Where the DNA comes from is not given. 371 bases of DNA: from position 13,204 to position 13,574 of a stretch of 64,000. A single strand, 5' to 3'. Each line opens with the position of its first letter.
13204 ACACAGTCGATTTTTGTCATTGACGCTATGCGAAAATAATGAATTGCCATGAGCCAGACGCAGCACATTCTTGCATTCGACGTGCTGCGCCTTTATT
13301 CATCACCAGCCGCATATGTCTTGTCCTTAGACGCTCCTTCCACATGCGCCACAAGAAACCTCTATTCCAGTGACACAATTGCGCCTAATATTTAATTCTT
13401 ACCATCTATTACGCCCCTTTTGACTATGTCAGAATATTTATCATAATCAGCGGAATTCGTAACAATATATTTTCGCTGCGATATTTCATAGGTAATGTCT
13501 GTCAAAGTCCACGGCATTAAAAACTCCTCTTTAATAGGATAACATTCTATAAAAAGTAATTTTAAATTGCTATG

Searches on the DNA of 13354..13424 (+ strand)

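Call 66: search_dna_similar(query=window:13354-13424:+, collection=ecoli_genomes, mode=near, max_rows=5)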
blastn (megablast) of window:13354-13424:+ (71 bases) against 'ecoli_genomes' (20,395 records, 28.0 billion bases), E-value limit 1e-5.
Records with a match: 1092; places in all: 1101; records where one place covers at least 80% of the query: 304.
Genomes with a match: 1092 of 5426; with a place that covers at least 80% of the query: 304. Places per genome that has any: lowest 1, median 1, highest 3. On chromosomes: 1101 places; on plasmids: 0.
Best place of each record, by identity: >=99% 616; 95-99% 303; 90-95% 173.
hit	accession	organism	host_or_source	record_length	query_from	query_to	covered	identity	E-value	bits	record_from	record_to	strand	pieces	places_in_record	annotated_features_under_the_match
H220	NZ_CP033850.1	Escherichia coli strain FDAARGOS_497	Homo sapiens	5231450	1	71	100%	98.6%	9e-27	126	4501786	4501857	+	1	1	DUF5503 domain-containing protein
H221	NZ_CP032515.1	Escherichia coli strain 118UI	Homo sapiens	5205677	1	71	100%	98.6%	9e-27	126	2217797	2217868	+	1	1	DUF5503 domain-containing protein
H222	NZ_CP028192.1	Escherichia coli strain CFSAN018748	tissue and/or biological fluid swine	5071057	1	71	100%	98.6%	9e-27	126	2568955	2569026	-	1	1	DUF5503 domain-containing protein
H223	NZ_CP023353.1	Escherichia coli strain 746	canine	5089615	1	71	100%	98.6%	9e-27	126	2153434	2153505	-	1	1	DUF5503 domain-containing protein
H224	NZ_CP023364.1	Escherichia coli strain 144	canine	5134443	1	71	100%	98.6%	9e-27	126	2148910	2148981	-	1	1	DUF5503 domain-containing protein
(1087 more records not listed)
